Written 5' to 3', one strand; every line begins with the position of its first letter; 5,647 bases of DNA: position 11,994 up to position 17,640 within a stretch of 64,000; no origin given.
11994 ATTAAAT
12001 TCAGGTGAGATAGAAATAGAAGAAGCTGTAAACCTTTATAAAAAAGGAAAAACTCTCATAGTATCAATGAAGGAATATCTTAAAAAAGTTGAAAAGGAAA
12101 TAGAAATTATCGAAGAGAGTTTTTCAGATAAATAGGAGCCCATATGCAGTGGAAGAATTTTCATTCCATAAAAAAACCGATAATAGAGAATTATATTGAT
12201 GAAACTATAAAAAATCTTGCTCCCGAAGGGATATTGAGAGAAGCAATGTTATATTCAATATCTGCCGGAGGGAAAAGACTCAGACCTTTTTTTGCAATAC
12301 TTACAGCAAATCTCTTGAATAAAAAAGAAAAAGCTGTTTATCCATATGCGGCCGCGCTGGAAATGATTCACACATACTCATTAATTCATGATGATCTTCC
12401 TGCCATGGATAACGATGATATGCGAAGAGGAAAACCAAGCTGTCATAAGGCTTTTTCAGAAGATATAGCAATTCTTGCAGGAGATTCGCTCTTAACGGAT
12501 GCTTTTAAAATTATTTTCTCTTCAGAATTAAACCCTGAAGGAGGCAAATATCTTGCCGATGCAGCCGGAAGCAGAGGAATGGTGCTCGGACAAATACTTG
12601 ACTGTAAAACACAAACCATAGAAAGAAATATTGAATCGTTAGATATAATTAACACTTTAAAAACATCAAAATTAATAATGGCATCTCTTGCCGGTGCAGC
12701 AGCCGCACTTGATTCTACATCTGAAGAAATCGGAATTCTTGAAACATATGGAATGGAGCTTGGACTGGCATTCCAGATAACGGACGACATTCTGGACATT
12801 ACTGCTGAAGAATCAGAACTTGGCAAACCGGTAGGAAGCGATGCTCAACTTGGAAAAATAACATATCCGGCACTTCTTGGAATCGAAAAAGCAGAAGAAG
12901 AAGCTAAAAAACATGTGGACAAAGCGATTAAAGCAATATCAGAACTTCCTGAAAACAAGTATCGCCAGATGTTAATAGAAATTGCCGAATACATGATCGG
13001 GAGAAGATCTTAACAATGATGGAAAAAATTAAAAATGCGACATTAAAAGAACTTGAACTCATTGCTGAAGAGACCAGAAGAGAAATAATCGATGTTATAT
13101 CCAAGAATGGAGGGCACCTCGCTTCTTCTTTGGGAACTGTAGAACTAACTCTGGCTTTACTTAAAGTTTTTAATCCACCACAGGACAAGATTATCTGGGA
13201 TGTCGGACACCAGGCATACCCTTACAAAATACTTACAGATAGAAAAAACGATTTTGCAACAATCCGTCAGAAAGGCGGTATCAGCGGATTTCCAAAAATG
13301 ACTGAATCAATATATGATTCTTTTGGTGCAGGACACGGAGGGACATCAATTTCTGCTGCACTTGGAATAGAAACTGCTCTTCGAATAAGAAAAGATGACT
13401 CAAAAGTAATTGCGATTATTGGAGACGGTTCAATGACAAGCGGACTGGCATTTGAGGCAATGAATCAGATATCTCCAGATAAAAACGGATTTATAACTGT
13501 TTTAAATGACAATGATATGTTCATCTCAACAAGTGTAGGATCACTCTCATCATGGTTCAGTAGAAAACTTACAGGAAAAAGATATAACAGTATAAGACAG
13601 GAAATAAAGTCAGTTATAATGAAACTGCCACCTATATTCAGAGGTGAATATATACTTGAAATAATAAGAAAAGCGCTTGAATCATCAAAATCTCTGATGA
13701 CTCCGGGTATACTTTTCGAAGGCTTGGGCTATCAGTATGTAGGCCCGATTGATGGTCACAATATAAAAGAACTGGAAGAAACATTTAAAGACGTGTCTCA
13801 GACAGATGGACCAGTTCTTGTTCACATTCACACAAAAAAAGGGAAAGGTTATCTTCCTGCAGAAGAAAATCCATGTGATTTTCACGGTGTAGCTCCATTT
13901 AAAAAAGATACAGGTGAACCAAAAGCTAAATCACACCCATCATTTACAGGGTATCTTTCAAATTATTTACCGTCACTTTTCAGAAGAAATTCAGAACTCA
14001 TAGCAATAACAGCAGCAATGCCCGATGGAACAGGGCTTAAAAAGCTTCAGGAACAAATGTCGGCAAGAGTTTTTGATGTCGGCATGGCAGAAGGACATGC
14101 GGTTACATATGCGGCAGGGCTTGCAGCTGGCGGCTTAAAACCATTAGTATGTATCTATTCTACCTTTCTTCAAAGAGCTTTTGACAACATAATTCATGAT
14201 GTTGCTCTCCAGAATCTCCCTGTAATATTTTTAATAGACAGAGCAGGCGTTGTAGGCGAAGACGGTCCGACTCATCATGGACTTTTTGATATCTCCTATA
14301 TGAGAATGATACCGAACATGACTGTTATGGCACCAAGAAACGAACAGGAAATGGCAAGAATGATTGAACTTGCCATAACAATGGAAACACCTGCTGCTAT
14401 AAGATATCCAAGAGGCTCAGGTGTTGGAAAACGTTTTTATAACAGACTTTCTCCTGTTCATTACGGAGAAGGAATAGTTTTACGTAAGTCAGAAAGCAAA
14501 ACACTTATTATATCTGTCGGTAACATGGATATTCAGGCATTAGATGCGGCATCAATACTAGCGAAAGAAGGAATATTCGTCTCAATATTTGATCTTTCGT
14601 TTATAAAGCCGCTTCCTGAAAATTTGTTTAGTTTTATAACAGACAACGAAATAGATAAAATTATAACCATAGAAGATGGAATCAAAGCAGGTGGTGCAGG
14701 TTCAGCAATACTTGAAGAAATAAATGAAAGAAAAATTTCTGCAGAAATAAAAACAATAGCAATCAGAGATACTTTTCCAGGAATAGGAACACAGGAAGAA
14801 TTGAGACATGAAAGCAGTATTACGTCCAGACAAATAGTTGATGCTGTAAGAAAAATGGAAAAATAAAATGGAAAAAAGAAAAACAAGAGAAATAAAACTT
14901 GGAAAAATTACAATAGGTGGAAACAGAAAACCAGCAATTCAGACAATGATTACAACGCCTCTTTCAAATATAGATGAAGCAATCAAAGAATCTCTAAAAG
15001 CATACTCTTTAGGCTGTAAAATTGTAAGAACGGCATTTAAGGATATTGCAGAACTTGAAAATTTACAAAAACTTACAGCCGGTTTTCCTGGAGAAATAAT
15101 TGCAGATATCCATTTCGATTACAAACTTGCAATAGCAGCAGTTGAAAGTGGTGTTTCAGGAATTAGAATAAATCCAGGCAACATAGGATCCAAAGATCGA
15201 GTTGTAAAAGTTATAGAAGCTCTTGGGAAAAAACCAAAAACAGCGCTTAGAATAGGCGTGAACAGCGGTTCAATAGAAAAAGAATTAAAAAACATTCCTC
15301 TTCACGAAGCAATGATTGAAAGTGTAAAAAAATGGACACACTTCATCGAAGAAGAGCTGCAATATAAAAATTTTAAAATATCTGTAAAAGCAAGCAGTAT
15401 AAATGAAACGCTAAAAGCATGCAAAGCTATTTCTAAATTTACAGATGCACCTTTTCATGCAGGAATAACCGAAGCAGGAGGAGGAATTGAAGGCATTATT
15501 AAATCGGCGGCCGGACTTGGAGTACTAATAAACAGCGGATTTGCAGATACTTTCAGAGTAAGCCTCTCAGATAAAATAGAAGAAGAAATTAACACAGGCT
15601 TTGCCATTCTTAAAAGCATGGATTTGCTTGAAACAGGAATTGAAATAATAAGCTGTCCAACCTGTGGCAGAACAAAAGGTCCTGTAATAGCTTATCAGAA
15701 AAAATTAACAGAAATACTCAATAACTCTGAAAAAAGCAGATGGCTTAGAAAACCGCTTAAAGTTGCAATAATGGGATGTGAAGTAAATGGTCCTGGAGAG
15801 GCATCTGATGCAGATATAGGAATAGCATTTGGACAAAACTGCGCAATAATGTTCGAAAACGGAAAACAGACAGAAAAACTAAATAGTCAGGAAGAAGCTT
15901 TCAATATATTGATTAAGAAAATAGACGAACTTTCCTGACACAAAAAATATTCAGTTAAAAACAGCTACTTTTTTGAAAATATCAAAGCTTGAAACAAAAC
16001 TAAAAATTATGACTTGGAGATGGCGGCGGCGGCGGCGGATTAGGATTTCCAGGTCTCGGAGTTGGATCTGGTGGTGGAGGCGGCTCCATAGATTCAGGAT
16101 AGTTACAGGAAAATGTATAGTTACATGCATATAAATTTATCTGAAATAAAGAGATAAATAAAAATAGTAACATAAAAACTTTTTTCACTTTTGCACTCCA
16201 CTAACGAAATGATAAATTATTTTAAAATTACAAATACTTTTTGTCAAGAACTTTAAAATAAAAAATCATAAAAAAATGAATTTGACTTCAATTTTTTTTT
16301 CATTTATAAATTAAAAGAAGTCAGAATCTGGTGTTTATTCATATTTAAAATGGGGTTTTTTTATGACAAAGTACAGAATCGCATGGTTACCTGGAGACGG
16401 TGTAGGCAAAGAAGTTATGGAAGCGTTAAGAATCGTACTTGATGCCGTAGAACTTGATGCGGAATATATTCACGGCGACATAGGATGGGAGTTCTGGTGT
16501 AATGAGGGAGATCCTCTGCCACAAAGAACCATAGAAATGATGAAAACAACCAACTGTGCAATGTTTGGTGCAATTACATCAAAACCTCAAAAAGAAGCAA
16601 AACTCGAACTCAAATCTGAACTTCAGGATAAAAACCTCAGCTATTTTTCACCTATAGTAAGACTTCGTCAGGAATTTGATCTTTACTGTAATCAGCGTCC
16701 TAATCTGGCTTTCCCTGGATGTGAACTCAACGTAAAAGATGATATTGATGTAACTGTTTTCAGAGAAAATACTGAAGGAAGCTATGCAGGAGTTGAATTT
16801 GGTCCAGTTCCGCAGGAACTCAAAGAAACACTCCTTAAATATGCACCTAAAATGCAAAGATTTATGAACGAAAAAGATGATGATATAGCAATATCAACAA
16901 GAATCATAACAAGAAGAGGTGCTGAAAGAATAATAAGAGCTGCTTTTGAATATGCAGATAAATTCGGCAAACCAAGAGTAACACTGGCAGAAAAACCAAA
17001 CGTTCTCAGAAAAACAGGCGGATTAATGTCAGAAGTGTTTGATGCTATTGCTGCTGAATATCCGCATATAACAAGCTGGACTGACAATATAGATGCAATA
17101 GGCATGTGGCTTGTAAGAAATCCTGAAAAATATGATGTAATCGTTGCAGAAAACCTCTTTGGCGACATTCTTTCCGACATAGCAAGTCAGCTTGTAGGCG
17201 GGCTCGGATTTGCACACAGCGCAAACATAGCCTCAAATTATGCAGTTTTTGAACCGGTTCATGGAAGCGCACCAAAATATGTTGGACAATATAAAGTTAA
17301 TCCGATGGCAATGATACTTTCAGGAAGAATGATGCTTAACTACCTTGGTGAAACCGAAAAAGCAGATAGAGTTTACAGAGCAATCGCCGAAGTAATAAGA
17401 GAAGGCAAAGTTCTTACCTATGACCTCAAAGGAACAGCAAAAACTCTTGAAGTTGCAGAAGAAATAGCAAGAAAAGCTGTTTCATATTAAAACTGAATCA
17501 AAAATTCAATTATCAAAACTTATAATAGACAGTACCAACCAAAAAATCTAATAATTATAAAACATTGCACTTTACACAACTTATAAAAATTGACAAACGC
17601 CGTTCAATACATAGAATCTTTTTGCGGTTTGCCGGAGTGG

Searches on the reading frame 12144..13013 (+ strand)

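Call 47: search_protein_families(library=pfam, proteins=[window:12144-13013:+], max_evalue=0.001)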
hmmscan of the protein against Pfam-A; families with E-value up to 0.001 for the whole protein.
window:12144-13013:+ (289 aa): 1 family
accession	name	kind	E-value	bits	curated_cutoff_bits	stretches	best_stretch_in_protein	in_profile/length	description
PF00348.22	polyprenyl_synt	-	6.1e-60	203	27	1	30-267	3-239/251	Polyprenyl synthetase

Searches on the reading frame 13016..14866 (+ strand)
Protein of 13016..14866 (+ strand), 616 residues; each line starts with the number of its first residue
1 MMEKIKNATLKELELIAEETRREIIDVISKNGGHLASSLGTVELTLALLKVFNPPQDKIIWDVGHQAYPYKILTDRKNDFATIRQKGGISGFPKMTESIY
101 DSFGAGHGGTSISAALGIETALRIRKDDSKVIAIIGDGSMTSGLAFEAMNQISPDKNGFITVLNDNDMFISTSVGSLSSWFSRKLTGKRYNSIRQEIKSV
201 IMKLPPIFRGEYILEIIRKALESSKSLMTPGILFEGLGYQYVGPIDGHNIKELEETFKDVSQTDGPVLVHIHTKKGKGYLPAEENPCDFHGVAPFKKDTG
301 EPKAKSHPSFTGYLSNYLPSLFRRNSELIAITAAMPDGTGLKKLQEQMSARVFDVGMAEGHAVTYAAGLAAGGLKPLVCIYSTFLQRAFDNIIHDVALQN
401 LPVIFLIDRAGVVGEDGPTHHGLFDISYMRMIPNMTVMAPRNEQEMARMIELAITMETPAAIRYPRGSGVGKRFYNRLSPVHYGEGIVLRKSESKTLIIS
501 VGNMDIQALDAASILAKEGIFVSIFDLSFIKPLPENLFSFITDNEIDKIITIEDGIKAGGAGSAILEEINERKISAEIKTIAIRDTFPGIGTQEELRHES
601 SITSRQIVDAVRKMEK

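Call 47: search_protein_families(library=pfam, proteins=[window:13016-14866:+], max_evalue=0.001)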
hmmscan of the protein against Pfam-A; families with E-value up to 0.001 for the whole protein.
window:13016-14866:+ (616 aa): 6 families
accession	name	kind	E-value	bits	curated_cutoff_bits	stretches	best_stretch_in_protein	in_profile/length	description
PF13292.11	DXP_synthase_N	-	5.6e-105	351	21.2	1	3-273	8-274/274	1-deoxy-D-xylulose-5-phosphate synthase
PF02779.29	Transket_pyr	-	6.9e-43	146.7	27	1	313-467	8-170/174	Transketolase, pyrimidine binding domain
PF02780.25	Transketolase_C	-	3.8e-19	69.3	25.9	1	487-607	4-124/124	Transketolase, C-terminal domain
PF02775.26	TPP_enzyme_C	-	5.9e-08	33.1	21.9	1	96-224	18-107/151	Thiamine pyrophosphate enzyme, C-terminal TPP binding domain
PF00456.26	Transketolase_N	-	0.00012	21.7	22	0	128-199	144-212/334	Transketolase, thiamine diphosphate binding domain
PF00676.26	E1_dh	-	0.00065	19.2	22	0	109-174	104-169/300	Dehydrogenase E1 component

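Call 60: find_homologous_proteins(query=window:13016-14866:+, max_evalue=1e-100)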
Query window:13016-14866:+ (616 aa): 8000 proteins with E <= 1e-100 among 8000 candidates; the best 120 are listed.
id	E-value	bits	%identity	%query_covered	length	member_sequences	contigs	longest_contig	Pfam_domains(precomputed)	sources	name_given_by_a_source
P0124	0.0e+0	1372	100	100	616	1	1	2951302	PF02775.27,PF13292.12,PF02780.26,PF02779.30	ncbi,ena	-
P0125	9.1e-271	917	66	100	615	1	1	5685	PF13292.12,PF00676.26,PF02780.26,PF02779.30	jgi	-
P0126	1.8e-264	897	65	100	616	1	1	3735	PF13292.12,PF02780.26,PF02779.30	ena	-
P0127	2.5e-264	896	64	100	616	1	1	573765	PF02775.27,PF13292.12,PF17147.10,PF02780.26,PF02779.30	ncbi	-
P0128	9.6e-264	894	63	100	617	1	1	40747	PF13292.12,PF02780.26,PF02779.30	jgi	-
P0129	1.9e-263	893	65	99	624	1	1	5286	PF13292.12,PF02780.26,PF02779.30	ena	-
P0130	5.7e-263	892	65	100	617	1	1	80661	PF02775.27,PF13292.12,PF00676.26,PF02780.26,PF02779.30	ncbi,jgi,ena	-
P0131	7.0e-263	891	64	100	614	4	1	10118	PF13292.12,PF02780.26,PF02779.30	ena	-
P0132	3.3e-262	889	65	99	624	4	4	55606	PF13292.12,PF02780.26,PF02779.30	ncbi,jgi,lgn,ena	jgi:1-deoxy-D-xylulose-5-phosphate synthase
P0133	3.8e-262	889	65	100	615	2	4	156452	PF13292.12,PF02780.26,PF02779.30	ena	-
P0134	4.9e-262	889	65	100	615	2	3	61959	PF13292.12,PF02780.26,PF02779.30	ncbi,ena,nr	ncbi:1-deoxy-D-xylulose-5-phosphate synthase [bacterium]|nr:1-deoxy-D-xylulose-5-phosphate synthase 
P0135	5.6e-262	888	65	99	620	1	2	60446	PF13292.12,PF02780.26,PF02779.30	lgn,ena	-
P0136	8.7e-262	888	65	99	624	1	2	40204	PF13292.12,PF02780.26,PF02779.30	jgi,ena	-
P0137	1.9e-261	887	65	99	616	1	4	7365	PF13292.12,PF02780.26,PF02779.30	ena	-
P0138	3.0e-261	886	65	99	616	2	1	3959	PF13292.12,PF02780.26,PF02779.30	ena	-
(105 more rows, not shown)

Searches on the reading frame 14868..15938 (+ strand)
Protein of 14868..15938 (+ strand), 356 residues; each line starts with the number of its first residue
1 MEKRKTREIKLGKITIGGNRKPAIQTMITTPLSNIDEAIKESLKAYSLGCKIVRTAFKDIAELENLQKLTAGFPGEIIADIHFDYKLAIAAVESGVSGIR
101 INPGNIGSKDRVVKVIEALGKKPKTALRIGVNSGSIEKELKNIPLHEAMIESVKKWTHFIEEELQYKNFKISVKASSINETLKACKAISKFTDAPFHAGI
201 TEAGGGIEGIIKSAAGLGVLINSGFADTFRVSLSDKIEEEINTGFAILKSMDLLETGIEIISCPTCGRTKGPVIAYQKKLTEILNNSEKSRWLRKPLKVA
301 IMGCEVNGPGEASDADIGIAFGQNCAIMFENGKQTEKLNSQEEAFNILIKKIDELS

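Call 47: search_protein_families(library=pfam, proteins=[window:14868-15938:+], max_evalue=0.001)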
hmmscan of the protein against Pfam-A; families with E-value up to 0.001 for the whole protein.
window:14868-15938:+ (356 aa): 1 family
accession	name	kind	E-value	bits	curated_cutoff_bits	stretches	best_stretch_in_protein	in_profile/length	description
PF04551.19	GcpE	-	4.7e-108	361.7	32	1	6-353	1-342/343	GcpE protein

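Call 57: find_encoding_contigs(protein=window:14868-15938:+, flank=1000, max_places=2)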
Protein window:14868-15938:+ (356 aa): no gene with exactly this product is on record in the collection.

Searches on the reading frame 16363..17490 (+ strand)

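Call 47: search_protein_families(library=pfam, proteins=[window:16363-17490:+], max_evalue=0.001)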
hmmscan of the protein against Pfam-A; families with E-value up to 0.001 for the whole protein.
window:16363-17490:+ (375 aa): 1 family
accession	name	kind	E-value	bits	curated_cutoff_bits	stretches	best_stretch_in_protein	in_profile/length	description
PF00180.25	Iso_dh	-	1e-86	291.8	27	1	6-368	2-348/348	Isocitrate/isopropylmalate dehydrogenase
